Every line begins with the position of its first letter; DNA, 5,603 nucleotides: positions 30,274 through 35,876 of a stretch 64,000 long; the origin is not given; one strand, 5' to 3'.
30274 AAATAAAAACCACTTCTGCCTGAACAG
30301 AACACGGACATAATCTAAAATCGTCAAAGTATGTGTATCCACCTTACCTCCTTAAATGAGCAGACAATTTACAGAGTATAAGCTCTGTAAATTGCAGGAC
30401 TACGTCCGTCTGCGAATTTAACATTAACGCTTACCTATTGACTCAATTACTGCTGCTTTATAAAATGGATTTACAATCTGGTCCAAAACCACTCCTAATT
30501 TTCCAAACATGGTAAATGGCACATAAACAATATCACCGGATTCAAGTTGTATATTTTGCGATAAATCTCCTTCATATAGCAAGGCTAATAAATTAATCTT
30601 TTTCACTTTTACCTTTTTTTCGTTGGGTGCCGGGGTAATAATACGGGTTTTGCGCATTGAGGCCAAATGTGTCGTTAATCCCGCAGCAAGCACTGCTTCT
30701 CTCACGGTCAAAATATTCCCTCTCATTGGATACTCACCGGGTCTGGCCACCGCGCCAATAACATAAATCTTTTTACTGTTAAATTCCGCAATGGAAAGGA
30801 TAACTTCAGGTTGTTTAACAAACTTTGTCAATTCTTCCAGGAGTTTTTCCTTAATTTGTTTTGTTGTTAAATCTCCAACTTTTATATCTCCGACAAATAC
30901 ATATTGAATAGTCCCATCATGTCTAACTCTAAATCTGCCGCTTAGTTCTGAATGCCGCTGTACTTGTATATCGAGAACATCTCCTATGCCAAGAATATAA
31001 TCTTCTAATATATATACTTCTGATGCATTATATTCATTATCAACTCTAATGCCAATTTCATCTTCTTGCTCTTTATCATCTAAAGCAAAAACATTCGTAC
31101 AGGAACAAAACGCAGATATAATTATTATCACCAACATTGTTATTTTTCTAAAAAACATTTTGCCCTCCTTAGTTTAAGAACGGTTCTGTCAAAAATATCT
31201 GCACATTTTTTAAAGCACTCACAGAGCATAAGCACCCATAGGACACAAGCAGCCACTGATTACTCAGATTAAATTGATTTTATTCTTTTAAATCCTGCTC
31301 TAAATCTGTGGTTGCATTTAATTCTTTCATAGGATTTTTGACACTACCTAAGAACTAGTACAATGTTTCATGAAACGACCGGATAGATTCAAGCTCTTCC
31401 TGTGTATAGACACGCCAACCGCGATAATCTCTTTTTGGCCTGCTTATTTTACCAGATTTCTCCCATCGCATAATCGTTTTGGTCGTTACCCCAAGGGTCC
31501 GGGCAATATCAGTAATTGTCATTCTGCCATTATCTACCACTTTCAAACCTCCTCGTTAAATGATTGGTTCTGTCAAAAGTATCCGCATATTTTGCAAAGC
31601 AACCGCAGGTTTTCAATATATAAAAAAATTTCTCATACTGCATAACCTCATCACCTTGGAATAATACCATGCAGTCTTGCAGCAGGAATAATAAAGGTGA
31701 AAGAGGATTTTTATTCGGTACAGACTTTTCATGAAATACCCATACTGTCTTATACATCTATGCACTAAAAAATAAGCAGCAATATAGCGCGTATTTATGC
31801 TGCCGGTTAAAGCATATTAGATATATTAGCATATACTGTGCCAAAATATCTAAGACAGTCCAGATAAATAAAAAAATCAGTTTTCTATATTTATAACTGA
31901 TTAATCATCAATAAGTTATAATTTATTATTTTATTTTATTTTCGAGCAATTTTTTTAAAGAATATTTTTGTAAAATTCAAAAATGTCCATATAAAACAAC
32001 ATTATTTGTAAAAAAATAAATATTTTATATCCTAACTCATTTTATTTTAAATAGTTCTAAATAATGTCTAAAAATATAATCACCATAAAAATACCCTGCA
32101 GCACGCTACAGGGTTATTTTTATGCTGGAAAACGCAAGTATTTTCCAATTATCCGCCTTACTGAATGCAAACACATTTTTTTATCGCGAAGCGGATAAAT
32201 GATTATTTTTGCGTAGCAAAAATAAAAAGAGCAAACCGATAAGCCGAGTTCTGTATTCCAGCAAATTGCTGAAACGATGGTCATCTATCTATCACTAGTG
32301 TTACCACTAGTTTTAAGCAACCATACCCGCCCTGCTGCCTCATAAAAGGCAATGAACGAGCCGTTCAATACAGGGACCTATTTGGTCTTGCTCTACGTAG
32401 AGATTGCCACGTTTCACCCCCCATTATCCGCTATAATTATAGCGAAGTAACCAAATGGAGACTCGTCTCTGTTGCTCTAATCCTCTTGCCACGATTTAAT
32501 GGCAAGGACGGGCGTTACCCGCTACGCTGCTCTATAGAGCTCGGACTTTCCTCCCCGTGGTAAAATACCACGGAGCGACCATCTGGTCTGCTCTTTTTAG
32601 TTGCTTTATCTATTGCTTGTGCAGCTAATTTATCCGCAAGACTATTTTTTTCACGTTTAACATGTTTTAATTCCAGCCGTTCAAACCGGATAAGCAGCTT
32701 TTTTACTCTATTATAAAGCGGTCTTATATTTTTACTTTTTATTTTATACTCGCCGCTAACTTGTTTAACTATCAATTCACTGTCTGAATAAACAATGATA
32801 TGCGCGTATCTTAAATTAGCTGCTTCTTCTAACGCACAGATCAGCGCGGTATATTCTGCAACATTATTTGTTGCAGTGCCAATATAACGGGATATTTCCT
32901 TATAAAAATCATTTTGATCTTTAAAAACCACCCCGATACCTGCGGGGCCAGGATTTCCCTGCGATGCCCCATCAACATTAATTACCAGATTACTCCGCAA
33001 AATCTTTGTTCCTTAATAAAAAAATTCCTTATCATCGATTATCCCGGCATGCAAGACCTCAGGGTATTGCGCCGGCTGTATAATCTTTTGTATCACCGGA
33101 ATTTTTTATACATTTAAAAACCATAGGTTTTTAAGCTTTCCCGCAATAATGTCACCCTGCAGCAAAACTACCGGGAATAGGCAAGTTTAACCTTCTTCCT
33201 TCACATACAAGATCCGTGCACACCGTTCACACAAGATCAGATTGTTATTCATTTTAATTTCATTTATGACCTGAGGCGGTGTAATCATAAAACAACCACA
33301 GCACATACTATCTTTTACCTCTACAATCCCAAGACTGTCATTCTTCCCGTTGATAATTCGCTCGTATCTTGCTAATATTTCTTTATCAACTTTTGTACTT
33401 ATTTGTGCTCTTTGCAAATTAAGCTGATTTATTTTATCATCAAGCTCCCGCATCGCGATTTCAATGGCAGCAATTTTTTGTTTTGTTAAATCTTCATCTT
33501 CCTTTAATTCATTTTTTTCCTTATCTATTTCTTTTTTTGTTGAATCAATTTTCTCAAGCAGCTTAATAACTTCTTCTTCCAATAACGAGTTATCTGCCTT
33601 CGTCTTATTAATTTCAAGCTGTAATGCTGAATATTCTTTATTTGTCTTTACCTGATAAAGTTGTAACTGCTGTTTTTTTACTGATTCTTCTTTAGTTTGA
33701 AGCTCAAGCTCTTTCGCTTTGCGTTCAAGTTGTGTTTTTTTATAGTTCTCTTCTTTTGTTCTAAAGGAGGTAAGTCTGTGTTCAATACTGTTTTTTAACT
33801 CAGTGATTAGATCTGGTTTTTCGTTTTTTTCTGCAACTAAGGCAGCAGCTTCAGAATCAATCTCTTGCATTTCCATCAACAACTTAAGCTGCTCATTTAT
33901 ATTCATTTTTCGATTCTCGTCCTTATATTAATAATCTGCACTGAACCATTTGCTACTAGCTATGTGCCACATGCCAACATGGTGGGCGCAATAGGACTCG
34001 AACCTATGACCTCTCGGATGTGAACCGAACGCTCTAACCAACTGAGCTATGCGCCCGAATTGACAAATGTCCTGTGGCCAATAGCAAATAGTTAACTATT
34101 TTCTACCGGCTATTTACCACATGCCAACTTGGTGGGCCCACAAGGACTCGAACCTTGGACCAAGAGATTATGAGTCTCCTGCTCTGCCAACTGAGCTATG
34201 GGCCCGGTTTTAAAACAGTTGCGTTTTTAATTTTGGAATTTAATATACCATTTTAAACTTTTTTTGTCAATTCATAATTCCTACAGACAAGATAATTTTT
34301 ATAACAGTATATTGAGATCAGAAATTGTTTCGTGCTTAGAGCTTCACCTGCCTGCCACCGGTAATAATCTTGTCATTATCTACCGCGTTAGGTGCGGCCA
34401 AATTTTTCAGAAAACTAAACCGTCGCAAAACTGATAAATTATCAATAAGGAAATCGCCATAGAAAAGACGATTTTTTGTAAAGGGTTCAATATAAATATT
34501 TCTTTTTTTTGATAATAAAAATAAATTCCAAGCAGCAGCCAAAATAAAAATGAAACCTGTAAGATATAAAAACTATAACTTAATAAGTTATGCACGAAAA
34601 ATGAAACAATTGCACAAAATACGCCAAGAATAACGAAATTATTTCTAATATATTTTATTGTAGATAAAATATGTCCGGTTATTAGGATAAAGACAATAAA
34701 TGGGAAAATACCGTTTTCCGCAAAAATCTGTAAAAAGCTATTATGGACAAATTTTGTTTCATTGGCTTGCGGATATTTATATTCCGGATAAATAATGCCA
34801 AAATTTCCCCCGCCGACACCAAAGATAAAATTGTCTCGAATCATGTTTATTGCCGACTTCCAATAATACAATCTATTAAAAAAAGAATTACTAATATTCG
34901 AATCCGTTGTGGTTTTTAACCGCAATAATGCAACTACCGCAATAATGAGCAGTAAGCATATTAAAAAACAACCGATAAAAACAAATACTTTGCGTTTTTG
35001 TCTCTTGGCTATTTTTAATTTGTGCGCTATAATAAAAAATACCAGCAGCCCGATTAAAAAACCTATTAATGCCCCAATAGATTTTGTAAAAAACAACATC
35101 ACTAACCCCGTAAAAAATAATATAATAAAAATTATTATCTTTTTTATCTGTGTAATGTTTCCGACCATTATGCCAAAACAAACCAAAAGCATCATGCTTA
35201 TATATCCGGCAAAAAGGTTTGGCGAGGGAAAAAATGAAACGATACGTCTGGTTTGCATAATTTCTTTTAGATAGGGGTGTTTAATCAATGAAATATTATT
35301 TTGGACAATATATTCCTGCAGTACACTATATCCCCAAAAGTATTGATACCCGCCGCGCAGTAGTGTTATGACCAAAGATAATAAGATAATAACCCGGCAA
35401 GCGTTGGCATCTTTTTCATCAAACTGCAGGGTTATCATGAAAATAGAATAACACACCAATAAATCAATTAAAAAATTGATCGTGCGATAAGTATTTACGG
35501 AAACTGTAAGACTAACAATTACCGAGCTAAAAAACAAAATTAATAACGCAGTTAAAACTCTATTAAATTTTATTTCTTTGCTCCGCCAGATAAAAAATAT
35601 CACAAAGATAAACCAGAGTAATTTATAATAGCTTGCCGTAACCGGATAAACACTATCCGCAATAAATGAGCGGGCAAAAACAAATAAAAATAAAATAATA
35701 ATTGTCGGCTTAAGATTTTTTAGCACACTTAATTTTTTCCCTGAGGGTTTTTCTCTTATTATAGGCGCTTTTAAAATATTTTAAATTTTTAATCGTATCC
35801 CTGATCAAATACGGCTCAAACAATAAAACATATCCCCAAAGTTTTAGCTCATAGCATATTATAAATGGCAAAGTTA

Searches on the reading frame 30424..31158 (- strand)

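Call 17: search_protein_families(library=pfam, proteins=[window:30424-31158:-])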
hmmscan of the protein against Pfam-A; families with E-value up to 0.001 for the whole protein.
window:30424-31158:- (244 aa): 2 families
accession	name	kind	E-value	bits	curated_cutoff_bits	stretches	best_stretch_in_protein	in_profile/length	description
PF02563.21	Poly_export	-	2.3e-19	69.8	28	1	52-123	5-76/77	Polysaccharide biosynthesis/export protein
PF22461.2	SLBB_2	-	4.8e-11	43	27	1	129-213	1-79/79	SLBB domain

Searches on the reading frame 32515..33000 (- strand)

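Call 17: search_protein_families(library=pfam, proteins=[window:32515-33000:-])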
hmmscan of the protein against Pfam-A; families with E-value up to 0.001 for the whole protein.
window:32515-33000:- (161 aa): 2 families
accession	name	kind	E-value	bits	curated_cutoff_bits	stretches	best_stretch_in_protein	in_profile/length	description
PF13456.12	RVT_3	-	1.8e-29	102.6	21.6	1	8-129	1-123/123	Reverse transcriptase-like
PF00075.30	RNase_H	-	1.8e-15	57.8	25.8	1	4-130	3-140/141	RNase H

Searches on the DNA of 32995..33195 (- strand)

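Call 65: search_dna_similar(query=window:32995-33195:-, collection=phages, mode=distant, max_evalue=0.01, max_rows=10)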
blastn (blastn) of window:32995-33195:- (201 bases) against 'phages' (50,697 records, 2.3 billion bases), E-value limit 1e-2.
No match.

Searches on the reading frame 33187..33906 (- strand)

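Call 17: search_protein_families(library=pfam, proteins=[window:33187-33906:-])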
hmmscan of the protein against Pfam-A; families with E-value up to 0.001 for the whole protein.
window:33187-33906:- (239 aa): 2 families
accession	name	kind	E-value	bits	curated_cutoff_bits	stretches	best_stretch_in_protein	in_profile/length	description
PF02591.20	Zn_ribbon_9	-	5.6e-09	36.4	29.1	1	202-233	2-33/33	C4-type zinc ribbon domain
PF24481.2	CT398_CC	-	2.2e-07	31.4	27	1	13-186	1-177/180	CT398-like coiled coil hairpin domain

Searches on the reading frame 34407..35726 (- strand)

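Call 54: search_protein_families(library=pfam, proteins=[window:34407-35726:-], max_evalue=0.00001)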
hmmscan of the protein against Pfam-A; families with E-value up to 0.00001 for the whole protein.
window:34407-35726:- (439 aa): 1 family
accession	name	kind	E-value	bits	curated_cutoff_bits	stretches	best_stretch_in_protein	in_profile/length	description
PF04932.20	Wzy_C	-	1.5e-22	80.5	31.7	1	203-347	2-149/149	O-Antigen ligase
